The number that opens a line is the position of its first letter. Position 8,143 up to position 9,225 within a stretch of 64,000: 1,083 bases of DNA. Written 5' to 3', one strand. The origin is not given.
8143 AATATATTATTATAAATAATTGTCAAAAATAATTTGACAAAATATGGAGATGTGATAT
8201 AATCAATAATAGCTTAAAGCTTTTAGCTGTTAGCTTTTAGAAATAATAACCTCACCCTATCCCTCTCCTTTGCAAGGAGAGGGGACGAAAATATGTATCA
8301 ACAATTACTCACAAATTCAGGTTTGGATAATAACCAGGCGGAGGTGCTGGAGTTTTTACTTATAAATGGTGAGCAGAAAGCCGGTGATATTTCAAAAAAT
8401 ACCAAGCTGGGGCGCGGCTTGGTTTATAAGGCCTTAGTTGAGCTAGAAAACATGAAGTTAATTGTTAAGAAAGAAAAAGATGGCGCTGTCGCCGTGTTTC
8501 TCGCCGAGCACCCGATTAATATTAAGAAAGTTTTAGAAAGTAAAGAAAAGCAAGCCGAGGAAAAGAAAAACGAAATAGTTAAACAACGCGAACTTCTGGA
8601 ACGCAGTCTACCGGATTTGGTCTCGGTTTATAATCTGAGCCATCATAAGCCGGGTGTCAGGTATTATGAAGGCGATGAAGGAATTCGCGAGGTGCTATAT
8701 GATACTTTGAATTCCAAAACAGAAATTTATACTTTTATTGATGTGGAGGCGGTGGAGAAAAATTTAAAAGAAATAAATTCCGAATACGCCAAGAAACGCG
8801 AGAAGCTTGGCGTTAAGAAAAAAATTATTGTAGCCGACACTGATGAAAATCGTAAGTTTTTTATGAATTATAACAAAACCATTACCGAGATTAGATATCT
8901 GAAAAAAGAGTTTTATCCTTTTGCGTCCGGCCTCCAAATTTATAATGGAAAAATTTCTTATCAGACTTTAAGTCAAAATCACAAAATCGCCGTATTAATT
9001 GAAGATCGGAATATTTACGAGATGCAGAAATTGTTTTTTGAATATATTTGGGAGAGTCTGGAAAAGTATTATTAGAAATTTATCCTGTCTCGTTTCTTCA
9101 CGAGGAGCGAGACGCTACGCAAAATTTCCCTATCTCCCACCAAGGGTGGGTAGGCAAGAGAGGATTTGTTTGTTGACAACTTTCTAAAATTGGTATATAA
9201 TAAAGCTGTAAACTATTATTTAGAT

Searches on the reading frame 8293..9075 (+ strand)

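Call 22: search_protein_families(library=pfam, proteins=[window:8293-9075:+], max_evalue=0.01)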
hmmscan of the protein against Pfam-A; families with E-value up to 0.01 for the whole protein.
window:8293-9075:+ (260 aa): 6 families
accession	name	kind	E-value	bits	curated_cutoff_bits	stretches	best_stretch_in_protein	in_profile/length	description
PF01978.25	TrmB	-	5.3e-07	29.8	25.6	1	8-62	3-57/68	Sugar-specific transcriptional regulator TrmB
PF02002.24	TFIIE_alpha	-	0.00017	21.9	22.9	1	12-82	12-83/105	TFIIE alpha subunit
PF13463.12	HTH_27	-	0.0035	18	22.2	1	11-63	1-54/68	Winged helix DNA-binding domain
PF12802.13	MarR_2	-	0.0039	17.8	27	1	9-61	1-54/61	MarR family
PF08221.17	HTH_9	-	0.0043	17.6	23.4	1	16-53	16-53/62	RNA polymerase III subunit RPC82 helix-turn-helix domain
PF14502.12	HTH_41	-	0.0049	16.7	25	0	32-57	11-36/48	Helix-turn-helix domain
